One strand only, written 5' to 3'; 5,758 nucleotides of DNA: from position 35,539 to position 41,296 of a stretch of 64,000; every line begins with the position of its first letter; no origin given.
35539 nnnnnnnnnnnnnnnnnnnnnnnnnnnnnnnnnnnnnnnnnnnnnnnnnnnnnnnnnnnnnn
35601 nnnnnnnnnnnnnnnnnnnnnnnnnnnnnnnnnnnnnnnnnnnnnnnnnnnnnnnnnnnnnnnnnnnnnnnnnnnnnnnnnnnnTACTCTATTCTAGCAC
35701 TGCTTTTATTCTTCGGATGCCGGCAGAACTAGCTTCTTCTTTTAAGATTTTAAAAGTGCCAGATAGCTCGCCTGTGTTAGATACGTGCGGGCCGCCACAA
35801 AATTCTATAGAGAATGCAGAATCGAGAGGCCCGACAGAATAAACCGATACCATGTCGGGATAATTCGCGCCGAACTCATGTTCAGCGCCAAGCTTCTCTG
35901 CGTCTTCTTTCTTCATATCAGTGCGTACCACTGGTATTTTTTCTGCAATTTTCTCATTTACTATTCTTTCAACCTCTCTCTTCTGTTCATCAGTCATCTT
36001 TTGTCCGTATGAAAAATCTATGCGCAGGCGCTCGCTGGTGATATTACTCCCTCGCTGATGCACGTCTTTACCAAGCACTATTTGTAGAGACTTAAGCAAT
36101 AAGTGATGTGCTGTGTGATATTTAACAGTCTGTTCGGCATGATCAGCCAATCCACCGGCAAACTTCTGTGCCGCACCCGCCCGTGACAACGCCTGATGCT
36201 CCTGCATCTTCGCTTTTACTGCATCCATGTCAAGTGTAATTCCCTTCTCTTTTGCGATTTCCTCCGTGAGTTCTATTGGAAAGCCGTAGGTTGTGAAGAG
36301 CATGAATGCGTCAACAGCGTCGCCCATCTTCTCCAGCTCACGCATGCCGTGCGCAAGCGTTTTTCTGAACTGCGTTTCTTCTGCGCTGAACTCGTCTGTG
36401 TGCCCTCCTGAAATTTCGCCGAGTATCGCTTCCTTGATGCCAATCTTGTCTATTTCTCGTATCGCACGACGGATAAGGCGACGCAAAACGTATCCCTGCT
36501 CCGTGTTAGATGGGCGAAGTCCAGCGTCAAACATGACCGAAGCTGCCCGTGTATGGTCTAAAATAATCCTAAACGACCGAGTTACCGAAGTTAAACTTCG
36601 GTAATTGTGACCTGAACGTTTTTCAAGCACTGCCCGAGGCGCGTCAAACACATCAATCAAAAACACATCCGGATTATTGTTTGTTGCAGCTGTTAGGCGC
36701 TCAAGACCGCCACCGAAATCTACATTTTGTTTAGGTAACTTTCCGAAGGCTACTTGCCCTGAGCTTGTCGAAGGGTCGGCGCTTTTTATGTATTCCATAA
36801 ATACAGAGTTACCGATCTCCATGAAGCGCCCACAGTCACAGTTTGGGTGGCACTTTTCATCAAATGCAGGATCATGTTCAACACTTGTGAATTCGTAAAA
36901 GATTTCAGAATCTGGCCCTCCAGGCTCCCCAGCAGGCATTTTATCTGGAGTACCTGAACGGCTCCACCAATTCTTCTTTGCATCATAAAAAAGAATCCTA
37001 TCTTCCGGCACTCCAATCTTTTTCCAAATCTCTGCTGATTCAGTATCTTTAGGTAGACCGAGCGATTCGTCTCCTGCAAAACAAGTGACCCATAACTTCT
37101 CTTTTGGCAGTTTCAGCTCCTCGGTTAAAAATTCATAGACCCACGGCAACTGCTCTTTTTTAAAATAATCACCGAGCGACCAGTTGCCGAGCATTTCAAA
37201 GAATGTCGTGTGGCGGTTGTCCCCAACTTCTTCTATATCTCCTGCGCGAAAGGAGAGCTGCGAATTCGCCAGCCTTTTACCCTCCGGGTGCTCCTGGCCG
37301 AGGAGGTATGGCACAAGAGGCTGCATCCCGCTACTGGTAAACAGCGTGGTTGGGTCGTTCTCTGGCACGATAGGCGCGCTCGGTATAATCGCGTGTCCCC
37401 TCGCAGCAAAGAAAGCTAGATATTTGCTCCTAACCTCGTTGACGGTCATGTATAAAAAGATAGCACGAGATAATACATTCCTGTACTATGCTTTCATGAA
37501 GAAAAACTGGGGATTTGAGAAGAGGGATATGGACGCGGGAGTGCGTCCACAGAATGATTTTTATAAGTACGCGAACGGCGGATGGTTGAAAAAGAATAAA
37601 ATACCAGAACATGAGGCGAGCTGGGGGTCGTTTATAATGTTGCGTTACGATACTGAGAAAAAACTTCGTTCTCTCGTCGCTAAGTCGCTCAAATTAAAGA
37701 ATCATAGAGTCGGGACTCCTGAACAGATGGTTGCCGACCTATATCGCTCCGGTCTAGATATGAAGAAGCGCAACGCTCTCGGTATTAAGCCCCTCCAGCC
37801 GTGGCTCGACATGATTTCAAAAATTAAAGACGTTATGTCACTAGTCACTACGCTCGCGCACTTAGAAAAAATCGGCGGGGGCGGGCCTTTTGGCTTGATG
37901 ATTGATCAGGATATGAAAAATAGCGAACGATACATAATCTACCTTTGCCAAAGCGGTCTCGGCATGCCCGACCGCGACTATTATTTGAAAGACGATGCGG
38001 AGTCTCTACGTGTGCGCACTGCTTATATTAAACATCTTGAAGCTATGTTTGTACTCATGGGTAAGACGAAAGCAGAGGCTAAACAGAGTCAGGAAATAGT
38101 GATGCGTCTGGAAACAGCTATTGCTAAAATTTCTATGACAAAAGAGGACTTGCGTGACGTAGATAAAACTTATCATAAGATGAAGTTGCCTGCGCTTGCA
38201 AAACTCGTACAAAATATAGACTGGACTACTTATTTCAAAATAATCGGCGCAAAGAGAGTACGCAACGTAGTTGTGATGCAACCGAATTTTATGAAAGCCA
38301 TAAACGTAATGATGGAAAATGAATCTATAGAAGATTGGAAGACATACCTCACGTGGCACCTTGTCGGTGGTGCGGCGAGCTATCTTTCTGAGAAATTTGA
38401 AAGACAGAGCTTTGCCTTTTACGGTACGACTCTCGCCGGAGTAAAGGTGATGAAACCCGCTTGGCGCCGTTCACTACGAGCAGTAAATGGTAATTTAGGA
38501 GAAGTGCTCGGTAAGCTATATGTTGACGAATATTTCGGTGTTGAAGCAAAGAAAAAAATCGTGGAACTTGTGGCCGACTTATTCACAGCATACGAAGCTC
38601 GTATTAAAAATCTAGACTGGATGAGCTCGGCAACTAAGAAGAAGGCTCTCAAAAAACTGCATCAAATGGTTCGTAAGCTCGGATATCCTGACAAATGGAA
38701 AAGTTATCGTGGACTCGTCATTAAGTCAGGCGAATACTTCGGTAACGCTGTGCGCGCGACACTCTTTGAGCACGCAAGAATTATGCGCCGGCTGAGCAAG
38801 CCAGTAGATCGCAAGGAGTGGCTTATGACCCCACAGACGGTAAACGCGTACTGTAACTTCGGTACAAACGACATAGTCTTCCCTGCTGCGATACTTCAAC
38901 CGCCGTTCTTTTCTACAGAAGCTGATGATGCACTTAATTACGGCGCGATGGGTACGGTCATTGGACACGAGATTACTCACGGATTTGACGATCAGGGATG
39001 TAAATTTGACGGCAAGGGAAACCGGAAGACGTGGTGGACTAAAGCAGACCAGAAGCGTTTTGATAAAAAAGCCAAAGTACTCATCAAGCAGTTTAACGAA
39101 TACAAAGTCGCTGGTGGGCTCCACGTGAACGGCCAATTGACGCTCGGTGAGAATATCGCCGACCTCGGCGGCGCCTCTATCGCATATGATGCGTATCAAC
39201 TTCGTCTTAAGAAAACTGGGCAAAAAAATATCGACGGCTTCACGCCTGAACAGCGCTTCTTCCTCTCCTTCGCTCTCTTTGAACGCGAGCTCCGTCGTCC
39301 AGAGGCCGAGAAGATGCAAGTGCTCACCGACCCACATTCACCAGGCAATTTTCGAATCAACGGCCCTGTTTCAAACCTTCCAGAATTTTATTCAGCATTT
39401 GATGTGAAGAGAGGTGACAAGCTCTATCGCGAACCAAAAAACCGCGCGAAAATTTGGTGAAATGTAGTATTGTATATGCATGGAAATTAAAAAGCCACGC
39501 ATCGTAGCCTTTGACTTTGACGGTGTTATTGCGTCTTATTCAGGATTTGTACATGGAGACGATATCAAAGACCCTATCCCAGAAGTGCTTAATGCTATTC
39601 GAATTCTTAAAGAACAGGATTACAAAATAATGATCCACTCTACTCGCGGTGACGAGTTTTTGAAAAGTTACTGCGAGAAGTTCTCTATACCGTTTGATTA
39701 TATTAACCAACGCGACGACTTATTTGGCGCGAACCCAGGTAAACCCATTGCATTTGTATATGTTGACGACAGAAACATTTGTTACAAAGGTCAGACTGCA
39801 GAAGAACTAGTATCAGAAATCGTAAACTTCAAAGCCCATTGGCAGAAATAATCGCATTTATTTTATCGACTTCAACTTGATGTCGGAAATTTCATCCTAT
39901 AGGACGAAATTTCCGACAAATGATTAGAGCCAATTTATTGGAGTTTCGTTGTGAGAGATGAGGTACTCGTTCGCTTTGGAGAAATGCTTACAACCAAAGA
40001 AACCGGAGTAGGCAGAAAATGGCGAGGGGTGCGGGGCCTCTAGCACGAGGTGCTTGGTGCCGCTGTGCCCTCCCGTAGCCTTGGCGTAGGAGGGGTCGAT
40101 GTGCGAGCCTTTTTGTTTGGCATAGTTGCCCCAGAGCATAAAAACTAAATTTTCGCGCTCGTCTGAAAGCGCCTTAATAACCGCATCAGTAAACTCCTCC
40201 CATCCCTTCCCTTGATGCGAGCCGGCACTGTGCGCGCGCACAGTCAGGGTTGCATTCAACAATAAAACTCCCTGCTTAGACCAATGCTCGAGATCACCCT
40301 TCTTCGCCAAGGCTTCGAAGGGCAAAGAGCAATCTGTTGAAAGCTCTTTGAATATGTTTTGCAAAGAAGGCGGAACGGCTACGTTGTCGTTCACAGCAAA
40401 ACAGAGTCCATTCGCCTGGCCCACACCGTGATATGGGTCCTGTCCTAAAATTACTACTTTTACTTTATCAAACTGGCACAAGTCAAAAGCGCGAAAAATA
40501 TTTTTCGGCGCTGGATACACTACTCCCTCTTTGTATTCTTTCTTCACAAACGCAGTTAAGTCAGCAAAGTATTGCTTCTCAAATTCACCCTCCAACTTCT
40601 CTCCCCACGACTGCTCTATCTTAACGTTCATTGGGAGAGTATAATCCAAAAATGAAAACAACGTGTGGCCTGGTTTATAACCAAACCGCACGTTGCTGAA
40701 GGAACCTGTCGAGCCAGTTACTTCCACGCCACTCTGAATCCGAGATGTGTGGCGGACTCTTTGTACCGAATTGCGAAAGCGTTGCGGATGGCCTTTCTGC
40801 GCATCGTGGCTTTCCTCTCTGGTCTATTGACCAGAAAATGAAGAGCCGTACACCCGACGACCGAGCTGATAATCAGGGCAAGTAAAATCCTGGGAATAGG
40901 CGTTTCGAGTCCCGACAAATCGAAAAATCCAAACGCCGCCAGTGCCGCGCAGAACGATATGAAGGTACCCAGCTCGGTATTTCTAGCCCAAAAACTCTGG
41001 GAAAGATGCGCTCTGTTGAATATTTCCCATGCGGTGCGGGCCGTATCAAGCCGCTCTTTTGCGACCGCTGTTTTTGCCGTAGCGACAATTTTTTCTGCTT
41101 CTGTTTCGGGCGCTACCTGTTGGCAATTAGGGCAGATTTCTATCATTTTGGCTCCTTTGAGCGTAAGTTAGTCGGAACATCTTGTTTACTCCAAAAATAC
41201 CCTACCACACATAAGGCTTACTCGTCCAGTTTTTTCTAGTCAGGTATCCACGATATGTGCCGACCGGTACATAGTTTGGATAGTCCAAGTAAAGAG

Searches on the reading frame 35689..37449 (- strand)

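Call 97: search_protein_families(library=pfam, proteins=[window:35689-37449:-], max_evalue=0.001)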
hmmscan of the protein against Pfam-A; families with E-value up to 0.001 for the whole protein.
window:35689-37449:- (586 aa): 2 families
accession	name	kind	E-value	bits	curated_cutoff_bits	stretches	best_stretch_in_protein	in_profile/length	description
PF01411.24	tRNA-synt_2c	-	1.1e-107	361.3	30.3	1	5-444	1-448/552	tRNA synthetases class II (A)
PF07973.19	tRNA_SAD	-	7.8e-16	58.2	24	1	534-581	1-43/44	Threonyl and Alanyl tRNA synthetase second additional domain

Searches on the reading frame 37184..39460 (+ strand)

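Call 97: search_protein_families(library=pfam, proteins=[window:37184-39460:+], max_evalue=0.001)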
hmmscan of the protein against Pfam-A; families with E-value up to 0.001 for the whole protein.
window:37184-39460:+ (758 aa): 2 families
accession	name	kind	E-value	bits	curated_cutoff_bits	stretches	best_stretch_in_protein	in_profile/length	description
PF05649.18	Peptidase_M13_N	-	1.5e-121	406.9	32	1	122-502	1-381/381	Peptidase family M13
PF01431.27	Peptidase_M13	-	3.9e-72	242.6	24.5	1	554-754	1-204/205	Peptidase family M13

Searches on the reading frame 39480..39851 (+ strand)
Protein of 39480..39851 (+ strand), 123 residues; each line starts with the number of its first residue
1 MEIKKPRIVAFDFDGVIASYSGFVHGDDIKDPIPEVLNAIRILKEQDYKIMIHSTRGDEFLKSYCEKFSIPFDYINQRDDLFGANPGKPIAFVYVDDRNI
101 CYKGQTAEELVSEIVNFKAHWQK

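Call 93: search_protein_families(library=pfam, proteins=[window:39480-39851:+], max_evalue=0.01)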
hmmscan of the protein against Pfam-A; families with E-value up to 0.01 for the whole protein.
window:39480-39851:+ (123 aa): 1 family
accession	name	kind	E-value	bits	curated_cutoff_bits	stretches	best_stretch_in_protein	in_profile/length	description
PF13419.12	HAD_2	-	0.00019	22.1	23.8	1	31-89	79-139/178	Haloacid dehalogenase-like hydrolase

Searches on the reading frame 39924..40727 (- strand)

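Call 93: search_protein_families(library=pfam, proteins=[window:39924-40727:-], max_evalue=0.01)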
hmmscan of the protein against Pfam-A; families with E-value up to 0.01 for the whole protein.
window:39924-40727:- (267 aa): 1 family
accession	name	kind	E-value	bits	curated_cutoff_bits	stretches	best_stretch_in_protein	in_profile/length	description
PF03167.25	UDG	-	2.1e-18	67.2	24.3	1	83-256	3-140/141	Uracil DNA glycosylase superfamily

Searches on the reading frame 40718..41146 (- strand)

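Call 93: search_protein_families(library=pfam, proteins=[window:40718-41146:-], max_evalue=0.01)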
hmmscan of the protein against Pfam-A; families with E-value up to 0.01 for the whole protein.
window:40718-41146:- (142 aa): 1 family
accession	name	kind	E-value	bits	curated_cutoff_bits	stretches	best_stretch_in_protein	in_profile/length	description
PF24838.2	8xMP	-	0.00032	20.9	30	1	45-112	11-75/136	Octameric membrane protein family (8xMP)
